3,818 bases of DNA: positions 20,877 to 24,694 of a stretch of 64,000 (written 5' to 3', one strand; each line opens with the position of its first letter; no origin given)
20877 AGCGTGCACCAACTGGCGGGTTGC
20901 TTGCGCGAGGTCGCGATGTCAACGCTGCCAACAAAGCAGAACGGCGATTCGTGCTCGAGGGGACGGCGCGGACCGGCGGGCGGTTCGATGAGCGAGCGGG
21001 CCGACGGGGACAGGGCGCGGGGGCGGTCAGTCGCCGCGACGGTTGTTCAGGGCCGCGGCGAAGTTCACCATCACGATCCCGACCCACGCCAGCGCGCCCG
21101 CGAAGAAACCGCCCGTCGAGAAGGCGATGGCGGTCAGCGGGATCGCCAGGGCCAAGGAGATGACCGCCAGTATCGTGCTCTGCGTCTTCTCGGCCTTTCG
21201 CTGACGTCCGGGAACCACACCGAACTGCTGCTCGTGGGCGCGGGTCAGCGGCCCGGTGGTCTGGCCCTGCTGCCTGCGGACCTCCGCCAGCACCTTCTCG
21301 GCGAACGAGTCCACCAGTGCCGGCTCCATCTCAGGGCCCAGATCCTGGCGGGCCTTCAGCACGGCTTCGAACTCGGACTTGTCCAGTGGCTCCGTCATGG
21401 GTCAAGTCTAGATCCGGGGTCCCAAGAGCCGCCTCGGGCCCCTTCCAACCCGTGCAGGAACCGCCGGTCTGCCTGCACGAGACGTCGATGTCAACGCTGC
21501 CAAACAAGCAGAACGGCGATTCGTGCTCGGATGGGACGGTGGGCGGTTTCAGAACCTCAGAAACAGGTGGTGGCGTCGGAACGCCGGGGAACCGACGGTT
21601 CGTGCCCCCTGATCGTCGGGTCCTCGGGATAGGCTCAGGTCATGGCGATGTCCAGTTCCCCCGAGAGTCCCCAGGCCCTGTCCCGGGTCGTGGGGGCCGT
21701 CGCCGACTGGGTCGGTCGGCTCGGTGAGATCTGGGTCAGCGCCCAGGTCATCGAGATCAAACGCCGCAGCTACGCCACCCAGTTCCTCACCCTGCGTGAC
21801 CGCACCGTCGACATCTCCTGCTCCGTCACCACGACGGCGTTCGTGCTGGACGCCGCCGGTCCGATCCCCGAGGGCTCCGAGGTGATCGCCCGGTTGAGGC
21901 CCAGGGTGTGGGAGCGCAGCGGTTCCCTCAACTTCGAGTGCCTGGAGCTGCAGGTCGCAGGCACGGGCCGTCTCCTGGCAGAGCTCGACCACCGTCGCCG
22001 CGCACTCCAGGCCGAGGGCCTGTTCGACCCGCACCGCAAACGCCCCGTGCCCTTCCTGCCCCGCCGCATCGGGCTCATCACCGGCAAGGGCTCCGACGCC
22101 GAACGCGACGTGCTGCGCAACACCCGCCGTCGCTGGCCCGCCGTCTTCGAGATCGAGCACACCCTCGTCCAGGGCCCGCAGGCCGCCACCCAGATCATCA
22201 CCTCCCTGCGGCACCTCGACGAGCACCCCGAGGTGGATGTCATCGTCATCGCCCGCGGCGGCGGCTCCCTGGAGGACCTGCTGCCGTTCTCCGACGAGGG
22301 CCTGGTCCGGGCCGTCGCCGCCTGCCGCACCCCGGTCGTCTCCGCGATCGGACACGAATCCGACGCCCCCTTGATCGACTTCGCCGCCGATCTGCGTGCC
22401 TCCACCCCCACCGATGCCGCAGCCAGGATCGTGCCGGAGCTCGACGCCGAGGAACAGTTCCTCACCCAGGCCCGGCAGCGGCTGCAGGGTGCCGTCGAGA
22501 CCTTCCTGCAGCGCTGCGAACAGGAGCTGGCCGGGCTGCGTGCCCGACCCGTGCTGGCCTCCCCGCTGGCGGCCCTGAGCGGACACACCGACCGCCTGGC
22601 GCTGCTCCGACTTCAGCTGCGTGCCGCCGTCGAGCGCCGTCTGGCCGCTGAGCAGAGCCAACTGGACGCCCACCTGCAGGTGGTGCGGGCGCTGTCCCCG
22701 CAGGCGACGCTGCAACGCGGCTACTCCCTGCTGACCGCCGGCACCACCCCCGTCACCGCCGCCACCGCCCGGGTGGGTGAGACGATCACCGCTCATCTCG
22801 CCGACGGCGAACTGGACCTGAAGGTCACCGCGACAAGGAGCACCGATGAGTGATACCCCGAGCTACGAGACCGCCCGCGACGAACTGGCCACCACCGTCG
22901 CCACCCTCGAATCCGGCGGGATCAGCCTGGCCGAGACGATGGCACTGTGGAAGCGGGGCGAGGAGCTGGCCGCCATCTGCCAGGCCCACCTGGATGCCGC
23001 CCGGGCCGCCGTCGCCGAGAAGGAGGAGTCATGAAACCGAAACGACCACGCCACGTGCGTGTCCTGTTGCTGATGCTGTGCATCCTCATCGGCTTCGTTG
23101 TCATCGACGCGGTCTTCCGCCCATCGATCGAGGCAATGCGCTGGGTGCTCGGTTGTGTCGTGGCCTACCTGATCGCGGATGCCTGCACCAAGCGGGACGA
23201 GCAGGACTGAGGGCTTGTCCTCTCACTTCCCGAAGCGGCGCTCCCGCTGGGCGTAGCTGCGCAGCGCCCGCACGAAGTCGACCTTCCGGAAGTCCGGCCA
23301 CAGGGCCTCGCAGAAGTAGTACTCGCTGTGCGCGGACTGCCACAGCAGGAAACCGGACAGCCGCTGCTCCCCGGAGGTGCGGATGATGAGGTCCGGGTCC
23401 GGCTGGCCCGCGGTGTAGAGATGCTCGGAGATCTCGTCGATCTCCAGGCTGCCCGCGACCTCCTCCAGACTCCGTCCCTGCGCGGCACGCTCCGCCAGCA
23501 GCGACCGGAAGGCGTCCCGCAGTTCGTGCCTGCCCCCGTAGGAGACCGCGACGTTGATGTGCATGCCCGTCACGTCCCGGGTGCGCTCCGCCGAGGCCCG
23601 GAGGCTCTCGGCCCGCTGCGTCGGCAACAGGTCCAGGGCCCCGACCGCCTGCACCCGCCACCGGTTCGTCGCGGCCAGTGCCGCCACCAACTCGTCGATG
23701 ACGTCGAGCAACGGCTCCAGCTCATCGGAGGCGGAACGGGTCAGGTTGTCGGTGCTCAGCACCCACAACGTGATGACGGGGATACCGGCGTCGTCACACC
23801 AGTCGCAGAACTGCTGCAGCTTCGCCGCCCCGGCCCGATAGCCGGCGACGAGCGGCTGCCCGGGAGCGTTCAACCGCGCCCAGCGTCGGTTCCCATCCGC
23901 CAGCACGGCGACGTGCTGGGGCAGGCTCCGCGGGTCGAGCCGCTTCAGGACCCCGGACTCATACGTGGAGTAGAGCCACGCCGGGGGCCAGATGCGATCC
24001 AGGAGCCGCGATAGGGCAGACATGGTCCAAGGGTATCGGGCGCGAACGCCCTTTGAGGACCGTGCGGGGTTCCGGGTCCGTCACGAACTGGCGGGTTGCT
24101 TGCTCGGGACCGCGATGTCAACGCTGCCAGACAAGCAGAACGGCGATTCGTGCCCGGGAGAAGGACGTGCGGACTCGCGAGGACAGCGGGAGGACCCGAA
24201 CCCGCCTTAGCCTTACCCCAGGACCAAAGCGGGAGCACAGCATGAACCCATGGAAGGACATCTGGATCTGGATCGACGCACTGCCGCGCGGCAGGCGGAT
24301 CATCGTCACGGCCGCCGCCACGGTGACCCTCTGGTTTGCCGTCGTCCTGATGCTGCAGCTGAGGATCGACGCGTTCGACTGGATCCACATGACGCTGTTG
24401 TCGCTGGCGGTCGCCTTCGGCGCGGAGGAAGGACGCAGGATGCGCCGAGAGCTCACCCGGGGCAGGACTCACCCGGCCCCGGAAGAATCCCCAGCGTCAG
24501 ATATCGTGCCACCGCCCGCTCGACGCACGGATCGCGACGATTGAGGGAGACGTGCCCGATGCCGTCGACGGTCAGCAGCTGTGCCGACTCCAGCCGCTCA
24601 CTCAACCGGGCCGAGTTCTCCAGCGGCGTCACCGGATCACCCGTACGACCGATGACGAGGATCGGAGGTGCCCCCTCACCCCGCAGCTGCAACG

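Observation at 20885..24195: Three copies of a ~100-nt conserved intergenic element with a loop-variable hairpin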

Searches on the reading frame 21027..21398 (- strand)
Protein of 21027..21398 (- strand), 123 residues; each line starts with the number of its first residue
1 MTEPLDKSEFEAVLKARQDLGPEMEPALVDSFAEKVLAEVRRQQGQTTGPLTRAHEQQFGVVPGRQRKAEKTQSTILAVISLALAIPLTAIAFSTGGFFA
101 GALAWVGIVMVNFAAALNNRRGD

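Call 11: search_protein_families(library=pfam, proteins=[window:21027-21398:-], max_evalue=0.01)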
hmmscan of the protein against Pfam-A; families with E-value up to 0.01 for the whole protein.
window:21027-21398:- (123 aa): 0 families

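Call 12: find_homologous_proteins(query=window:21027-21398:-)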
Query window:21027-21398:- (123 aa): 55 proteins with E <= 0.001 among 98 candidates.
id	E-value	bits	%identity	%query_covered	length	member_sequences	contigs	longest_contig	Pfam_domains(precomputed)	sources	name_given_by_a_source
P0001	8.0e-72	256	100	100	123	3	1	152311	-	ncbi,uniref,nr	ncbi:hypothetical protein EII34_07715 [Arachnia propionica]|uniref:Uncharacterized protein n=1 Tax=A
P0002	9.4e-60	218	86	100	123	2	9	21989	-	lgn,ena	-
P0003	1.1e-56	208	80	99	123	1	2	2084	-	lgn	-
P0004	2.6e-55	203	80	100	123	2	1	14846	-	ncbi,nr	ncbi:MAG: hypothetical protein Q4D96_14190 [Propionibacteriaceae bacterium]|nr:hypothetical protein 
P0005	3.0e-46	174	71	98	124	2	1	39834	-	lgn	-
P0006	1.4e-37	146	64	100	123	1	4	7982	-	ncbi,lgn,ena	-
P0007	1.0e-31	127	56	95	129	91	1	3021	-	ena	-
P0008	2.8e-31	126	58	94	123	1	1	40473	-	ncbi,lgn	-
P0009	7.2e-30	121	58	95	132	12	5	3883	-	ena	-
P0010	7.5e-30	121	55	95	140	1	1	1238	-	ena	-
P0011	1.7e-29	120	56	95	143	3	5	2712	-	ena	-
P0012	2.0e-29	120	56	95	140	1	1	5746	-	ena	-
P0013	2.1e-29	120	57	95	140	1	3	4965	-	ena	-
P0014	2.1e-29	120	57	95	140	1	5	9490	-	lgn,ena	-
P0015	2.1e-29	120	57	95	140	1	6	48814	-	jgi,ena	jgi:hypothetical protein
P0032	8.8e-29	118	56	100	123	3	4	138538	-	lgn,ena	-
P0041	2.3e-19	88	54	97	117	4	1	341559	-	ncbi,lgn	-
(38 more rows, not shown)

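Call 13: find_encoding_contigs(protein=P0002, flank=6000, max_places=2)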
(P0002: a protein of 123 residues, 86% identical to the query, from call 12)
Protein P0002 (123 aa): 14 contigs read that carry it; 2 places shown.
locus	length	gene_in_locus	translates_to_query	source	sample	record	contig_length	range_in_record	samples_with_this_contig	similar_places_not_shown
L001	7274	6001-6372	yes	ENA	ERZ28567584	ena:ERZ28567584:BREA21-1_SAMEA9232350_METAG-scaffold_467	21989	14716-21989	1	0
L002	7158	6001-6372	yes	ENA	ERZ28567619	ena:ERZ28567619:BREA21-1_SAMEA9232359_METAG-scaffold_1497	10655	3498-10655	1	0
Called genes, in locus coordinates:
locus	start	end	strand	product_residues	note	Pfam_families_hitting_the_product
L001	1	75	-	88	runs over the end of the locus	-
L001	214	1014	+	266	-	PF01255:Prenyltransf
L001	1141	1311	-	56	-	-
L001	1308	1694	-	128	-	-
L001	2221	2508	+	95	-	PF01255:Prenyltransf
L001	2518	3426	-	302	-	-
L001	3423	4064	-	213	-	-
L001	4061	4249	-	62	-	PF02609:Exonuc_VII_S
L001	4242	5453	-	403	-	PF13742:tRNA_anti_2, PF02601:Exonuc_VII_L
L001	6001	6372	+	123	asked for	-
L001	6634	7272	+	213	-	?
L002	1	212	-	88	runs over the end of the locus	-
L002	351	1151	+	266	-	PF01255:Prenyltransf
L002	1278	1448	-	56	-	-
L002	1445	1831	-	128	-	-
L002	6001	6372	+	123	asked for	-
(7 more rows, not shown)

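Call 14: find_encoding_contigs(protein=P0004, flank=6000, max_places=2)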
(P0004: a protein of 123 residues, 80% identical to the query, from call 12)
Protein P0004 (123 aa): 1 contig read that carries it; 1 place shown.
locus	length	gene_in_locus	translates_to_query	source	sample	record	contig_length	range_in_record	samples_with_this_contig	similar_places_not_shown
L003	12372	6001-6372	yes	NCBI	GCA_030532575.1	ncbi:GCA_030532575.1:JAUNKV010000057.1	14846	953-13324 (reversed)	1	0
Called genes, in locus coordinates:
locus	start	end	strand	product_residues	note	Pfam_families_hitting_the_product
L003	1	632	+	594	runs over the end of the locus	PF13360:PQQ_2 (faint)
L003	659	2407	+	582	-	PF13360:PQQ_2 (faint)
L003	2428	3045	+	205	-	-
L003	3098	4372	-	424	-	PF13439:Glyco_transf_4, PF13579:Glyco_trans_4_4, PF20706:GT4-conflict (weak), PF00534:Glycos_transf_1, PF13692:Glyco_trans_1_4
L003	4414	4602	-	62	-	PF02609:Exonuc_VII_S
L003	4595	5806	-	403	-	PF13742:tRNA_anti_2, PF02601:Exonuc_VII_L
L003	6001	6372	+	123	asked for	-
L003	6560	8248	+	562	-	PF13360:PQQ_2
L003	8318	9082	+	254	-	PF14256:YwiC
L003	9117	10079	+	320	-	PF02401:LYTB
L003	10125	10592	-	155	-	PF19818:DUF6301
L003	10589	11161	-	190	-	-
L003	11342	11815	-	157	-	PF19818:DUF6301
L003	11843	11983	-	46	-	-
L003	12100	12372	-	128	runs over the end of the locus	PF19818:DUF6301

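Call 15: find_encoding_contigs(protein=P0005, flank=6000, max_places=2)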
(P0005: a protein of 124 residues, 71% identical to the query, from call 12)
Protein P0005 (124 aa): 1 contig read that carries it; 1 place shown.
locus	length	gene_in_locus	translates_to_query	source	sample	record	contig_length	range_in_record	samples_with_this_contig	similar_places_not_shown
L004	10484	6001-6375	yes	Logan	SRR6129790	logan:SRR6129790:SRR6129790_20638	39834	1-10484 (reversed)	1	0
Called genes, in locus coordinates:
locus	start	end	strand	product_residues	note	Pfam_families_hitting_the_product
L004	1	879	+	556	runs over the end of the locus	PF00561:Abhydrolase_1, PF08386:Abhydrolase_4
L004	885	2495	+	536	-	PF00561:Abhydrolase_1, PF08386:Abhydrolase_4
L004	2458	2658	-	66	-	-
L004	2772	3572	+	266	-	PF01255:Prenyltransf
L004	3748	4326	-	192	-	-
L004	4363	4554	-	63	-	PF02609:Exonuc_VII_S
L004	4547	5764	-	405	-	PF13742:tRNA_anti_2, PF02601:Exonuc_VII_L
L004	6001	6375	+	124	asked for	-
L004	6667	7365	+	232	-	PF14256:YwiC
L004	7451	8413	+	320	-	PF02401:LYTB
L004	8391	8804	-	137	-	PF13305:TetR_C_33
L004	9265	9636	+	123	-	-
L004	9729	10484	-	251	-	?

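Call 16: find_encoding_contigs(protein=P0008, flank=6000, max_places=2)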
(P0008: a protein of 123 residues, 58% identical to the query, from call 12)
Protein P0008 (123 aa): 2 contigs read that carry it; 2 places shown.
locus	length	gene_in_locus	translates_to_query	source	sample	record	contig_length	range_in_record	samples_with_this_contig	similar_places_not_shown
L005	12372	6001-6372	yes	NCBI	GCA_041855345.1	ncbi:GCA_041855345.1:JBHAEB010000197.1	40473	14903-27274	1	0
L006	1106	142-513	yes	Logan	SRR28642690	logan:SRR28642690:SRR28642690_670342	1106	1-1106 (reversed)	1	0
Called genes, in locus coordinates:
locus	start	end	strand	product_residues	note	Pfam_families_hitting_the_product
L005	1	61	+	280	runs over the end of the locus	PF04468:PSP1, PF28472:PSP1_3rd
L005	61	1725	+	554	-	PF00561:Abhydrolase_1, PF08386:Abhydrolase_4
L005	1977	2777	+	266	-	PF01255:Prenyltransf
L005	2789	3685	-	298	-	-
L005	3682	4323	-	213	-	-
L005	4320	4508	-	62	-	PF02609:Exonuc_VII_S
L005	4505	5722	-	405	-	PF13742:tRNA_anti_2, PF02601:Exonuc_VII_L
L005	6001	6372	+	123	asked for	-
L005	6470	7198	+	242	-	PF14256:YwiC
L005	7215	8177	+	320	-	PF02401:LYTB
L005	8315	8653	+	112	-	-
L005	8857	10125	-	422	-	PF00291:PALP, PF00585:Thr_dehydrat_C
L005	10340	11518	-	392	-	PF02646:RmuC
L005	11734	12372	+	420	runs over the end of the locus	PF02127:Peptidase_M18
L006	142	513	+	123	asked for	-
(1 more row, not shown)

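Call 58: search_protein_families(library=ncbifam, proteins=[window:21027-21398:-], max_evalue=0.01)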
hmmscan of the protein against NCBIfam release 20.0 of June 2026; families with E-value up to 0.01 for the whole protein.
window:21027-21398:- (123 aa): 0 families

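Call 60: find_encoding_contigs(protein=P0006, flank=10000, max_places=1)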
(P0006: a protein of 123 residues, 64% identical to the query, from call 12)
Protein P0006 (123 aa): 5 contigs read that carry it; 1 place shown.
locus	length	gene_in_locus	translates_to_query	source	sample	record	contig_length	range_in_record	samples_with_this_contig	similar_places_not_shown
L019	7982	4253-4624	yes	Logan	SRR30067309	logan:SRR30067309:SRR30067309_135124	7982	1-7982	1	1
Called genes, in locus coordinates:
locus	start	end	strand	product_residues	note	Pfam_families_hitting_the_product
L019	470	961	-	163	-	PF00376:MerR, PF12728:HTH_17, PF13411:MerR_1, PF09278:MerR-DNA-bind (weak)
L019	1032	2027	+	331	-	PF01738:DLH (faint), PF02129:Peptidase_S15, PF12146:Hydrolase_4 (faint)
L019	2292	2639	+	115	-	PF18050:Cyclophil_like2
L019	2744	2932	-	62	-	PF02609:Exonuc_VII_S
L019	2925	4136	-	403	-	PF13742:tRNA_anti_2, PF02601:Exonuc_VII_L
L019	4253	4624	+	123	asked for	-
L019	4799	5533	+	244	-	PF14256:YwiC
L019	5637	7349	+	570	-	-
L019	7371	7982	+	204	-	?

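Call 61: find_encoding_contigs(protein=P0032, flank=10000, max_places=1)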
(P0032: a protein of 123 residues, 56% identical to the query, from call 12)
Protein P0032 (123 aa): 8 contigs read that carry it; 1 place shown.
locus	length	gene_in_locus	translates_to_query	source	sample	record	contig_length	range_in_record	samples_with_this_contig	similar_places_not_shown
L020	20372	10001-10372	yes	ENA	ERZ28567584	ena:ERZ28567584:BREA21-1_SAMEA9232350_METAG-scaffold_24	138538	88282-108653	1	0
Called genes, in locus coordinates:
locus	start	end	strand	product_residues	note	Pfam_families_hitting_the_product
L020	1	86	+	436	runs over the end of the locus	-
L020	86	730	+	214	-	PF13521:AAA_28 (faint), PF02223:Thymidylate_kin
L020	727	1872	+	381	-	PF13177:DNA_pol3_delta2, PF00004:AAA (faint)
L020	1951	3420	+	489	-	PF07681:DoxX (weak)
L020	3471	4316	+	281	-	PF04468:PSP1, PF28472:PSP1_3rd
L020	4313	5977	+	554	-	PF00561:Abhydrolase_1, PF08386:Abhydrolase_4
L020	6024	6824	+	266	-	PF01255:Prenyltransf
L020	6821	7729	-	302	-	-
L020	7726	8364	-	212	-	-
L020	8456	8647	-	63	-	PF02609:Exonuc_VII_S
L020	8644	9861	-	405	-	PF13742:tRNA_anti_2, PF02601:Exonuc_VII_L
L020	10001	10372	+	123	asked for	-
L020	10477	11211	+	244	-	PF14256:YwiC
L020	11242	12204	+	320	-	PF02401:LYTB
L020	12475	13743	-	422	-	PF00291:PALP, PF00585:Thr_dehydrat_C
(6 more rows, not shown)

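Call 62: find_encoding_contigs(protein=P0041, flank=10000, max_places=1)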
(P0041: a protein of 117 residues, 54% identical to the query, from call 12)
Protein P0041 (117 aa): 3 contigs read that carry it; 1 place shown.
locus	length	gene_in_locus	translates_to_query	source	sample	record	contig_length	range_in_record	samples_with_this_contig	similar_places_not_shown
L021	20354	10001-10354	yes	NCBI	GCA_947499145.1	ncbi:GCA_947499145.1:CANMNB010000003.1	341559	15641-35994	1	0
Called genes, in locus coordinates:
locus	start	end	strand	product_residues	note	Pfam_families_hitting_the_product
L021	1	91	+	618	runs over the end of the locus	PF00884:Sulfatase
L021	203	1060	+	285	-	PF00483:NTP_transferase, PF12804:NTP_transf_3 (weak)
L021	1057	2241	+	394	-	PF10509:GalKase_gal_bdg, PF00288:GHMP_kinases_N (weak)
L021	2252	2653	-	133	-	-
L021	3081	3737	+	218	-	PF27111:Rv1352 (faint)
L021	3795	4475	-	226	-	-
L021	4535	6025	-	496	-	PF08903:DUF1846, PF20921:DUF1846_C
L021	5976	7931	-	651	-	PF00122:E1-E2_ATPase, PF00702:Hydrolase, PF12710:HAD (faint)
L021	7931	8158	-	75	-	PF00403:HMA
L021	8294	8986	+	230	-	PF00027:cNMP_binding, PF13545:HTH_Crp_2, PF00325:Crp (weak)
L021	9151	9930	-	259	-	PF01168:Ala_racemase_N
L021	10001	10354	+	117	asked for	-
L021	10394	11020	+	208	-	PF01545:Cation_efflux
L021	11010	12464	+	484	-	PF07969:Amidohydro_3, PF01979:Amidohydro_1 (weak)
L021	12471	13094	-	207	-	PF01300:Sua5_yciO_yrdC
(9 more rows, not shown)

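Call 69: find_encoding_contigs(protein=P0001, flank=1000, max_places=3)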
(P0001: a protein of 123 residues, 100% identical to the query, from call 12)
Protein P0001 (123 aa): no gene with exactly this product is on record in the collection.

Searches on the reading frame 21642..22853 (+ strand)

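Call 11: search_protein_families(library=pfam, proteins=[window:21642-22853:+], max_evalue=0.01)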
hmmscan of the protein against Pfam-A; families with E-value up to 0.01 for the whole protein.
window:21642-22853:+ (403 aa): 2 families
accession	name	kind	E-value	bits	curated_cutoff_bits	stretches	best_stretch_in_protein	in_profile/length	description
PF02601.20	Exonuc_VII_L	-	5e-74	250.1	35.9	2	127-342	1-215/315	Exonuclease VII, large subunit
PF13742.12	tRNA_anti_2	-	6.8e-10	39.5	27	1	20-103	10-94/95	OB-fold nucleic acid binding domain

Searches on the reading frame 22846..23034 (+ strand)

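Call 11: search_protein_families(library=pfam, proteins=[window:22846-23034:+], max_evalue=0.01)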
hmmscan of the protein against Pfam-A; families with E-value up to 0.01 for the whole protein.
window:22846-23034:+ (62 aa): 1 family
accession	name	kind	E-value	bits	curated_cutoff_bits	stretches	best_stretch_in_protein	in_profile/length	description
PF02609.21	Exonuc_VII_S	-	2.8e-15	56.5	24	1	7-56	1-50/52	Exonuclease VII small subunit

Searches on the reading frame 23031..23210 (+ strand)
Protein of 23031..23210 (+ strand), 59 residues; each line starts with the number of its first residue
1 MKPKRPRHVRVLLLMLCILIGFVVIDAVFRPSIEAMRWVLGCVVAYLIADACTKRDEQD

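Call 11: search_protein_families(library=pfam, proteins=[window:23031-23210:+], max_evalue=0.01)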
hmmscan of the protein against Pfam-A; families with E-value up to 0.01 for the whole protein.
window:23031-23210:+ (59 aa): 1 family
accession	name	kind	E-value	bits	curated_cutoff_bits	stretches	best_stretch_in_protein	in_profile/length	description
PF06612.16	DUF1146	-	0.0045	17.4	25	1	1-24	20-43/48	Protein of unknown function (DUF1146)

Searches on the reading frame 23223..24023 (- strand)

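Call 11: search_protein_families(library=pfam, proteins=[window:23223-24023:-], max_evalue=0.01)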
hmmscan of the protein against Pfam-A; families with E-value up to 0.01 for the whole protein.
window:23223-24023:- (266 aa): 1 family
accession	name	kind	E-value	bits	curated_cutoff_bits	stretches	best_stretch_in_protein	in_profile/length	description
PF01255.24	Prenyltransf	-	7.6e-69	232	27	1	42-265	2-219/219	Putative undecaprenyl diphosphate synthase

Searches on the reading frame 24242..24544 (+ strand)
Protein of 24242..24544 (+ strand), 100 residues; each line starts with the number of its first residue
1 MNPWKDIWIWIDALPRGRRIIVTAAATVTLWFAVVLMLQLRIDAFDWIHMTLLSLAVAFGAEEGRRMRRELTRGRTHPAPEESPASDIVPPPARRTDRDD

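Call 11: search_protein_families(library=pfam, proteins=[window:24242-24544:+], max_evalue=0.01)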
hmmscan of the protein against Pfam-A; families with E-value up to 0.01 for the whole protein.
window:24242-24544:+ (100 aa): 1 family
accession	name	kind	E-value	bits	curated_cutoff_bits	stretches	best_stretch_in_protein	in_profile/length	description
PF25587.1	Rv2743c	-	0.0043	17.2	27.7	1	18-92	29-101/237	Rv2743c family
